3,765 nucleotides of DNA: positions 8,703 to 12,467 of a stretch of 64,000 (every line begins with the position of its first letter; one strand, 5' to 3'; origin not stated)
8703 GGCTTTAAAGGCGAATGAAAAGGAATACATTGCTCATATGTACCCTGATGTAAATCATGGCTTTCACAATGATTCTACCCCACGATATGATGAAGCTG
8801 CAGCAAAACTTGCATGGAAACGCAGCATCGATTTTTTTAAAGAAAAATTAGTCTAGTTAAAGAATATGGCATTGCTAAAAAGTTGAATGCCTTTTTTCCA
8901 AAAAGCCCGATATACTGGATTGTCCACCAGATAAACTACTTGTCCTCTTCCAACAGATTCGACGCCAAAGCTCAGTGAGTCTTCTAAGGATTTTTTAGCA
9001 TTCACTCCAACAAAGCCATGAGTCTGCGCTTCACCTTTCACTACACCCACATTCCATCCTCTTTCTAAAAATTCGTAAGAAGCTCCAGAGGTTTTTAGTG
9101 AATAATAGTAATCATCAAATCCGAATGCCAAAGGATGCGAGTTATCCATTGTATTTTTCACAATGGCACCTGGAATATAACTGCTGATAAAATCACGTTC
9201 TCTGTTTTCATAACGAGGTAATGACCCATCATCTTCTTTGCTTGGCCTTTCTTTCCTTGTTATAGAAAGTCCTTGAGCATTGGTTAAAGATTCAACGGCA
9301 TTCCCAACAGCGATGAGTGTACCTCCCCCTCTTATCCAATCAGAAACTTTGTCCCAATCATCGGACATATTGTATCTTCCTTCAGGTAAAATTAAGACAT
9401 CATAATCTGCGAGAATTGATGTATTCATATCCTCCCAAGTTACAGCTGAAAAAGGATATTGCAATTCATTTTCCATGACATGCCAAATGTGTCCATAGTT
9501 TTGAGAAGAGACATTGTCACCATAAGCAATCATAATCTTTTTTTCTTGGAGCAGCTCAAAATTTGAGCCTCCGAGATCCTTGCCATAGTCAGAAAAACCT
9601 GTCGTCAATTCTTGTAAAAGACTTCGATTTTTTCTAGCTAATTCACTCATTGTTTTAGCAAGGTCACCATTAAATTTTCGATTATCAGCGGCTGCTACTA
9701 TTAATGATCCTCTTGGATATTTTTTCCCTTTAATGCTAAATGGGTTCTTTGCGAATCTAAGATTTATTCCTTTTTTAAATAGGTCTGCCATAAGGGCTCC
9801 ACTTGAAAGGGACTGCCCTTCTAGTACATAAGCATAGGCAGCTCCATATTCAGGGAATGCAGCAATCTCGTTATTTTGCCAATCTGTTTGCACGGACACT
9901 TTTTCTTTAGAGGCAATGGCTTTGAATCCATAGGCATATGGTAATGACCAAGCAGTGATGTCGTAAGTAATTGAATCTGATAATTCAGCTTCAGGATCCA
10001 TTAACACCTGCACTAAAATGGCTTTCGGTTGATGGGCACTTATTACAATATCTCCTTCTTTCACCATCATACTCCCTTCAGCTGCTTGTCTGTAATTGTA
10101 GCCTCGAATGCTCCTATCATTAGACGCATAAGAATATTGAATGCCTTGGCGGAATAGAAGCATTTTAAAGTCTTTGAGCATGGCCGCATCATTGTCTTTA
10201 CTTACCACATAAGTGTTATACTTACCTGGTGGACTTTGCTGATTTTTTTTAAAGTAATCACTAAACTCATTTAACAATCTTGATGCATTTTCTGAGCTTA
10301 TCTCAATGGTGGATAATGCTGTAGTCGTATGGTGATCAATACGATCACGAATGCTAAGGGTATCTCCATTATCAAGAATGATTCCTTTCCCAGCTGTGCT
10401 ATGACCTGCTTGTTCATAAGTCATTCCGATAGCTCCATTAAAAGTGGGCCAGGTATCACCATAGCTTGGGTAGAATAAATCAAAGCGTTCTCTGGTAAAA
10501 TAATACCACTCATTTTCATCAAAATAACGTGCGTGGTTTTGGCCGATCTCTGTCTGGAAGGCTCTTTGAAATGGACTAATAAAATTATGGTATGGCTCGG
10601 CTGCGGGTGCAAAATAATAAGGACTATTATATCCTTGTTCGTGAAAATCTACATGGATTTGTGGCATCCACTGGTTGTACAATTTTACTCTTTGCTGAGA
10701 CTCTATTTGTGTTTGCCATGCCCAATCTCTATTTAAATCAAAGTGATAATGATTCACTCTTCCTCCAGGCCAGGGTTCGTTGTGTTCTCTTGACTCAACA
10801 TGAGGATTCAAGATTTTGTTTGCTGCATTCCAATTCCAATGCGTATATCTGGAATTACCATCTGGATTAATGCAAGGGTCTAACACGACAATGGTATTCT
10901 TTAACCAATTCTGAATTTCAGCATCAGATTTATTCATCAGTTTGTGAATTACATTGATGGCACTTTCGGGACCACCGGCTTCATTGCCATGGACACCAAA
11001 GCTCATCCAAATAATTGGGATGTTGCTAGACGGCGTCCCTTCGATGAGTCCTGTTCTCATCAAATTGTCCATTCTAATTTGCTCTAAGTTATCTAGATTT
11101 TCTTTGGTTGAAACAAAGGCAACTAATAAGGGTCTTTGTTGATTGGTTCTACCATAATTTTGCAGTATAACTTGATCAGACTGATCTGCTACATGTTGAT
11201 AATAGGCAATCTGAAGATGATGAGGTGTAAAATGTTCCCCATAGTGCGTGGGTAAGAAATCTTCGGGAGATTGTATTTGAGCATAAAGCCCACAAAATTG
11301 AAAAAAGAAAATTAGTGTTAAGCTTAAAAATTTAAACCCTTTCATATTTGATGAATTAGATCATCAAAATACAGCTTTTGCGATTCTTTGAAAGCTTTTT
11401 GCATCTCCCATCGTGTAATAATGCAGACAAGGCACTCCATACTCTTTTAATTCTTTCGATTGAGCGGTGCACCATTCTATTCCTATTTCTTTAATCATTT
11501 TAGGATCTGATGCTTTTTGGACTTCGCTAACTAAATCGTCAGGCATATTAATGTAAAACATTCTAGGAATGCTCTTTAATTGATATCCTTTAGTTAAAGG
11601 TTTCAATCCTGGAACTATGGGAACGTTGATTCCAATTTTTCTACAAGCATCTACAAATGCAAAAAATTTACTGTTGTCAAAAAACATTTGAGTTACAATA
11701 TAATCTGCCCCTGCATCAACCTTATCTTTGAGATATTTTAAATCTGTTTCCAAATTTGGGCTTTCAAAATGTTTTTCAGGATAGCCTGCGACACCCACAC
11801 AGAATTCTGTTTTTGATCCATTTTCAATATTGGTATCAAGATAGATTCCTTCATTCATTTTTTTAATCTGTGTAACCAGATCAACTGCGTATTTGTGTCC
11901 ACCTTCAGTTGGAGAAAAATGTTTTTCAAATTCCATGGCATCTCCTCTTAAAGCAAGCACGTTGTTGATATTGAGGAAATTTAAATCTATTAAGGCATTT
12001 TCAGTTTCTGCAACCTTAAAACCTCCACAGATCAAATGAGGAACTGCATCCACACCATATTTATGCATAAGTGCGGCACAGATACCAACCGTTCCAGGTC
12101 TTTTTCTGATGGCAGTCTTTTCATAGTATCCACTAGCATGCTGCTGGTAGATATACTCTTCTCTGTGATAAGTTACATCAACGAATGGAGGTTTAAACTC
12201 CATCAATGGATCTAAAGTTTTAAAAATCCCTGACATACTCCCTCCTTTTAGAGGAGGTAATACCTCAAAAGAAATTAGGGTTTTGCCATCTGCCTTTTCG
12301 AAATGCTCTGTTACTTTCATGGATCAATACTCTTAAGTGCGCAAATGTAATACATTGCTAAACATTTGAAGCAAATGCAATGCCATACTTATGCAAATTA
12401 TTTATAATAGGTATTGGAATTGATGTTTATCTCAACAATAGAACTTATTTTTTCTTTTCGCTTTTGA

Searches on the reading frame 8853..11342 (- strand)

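Call 39: search_protein_families(library=pfam, proteins=[window:8853-11342:-], max_evalue=0.001)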
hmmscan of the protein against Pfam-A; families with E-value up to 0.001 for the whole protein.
window:8853-11342:- (829 aa): 1 family
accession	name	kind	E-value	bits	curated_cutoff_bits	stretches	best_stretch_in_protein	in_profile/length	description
PF00246.29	Peptidase_M14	-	9.8e-19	68.5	21.6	1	47-212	4-140/286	Zinc carboxypeptidase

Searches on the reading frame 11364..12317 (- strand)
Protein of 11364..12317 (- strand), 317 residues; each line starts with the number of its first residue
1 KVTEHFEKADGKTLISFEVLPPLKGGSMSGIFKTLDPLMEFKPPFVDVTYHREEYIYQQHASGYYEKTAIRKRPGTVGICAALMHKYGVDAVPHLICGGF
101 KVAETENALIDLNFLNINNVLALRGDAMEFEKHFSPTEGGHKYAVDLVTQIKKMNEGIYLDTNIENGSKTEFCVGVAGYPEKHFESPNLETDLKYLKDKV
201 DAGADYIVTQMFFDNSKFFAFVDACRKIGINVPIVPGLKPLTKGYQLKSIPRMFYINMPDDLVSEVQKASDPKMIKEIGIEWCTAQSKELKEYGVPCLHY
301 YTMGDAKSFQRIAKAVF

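Call 39: search_protein_families(library=pfam, proteins=[window:11364-12317:-], max_evalue=0.001)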
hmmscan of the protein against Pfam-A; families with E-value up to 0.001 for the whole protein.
window:11364-12317:- (317 aa): 1 family
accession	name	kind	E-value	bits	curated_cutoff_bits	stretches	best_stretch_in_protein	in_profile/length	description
PF02219.23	MTHFR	-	6.6e-68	229.6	24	1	9-314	7-284/287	Methylenetetrahydrofolate reductase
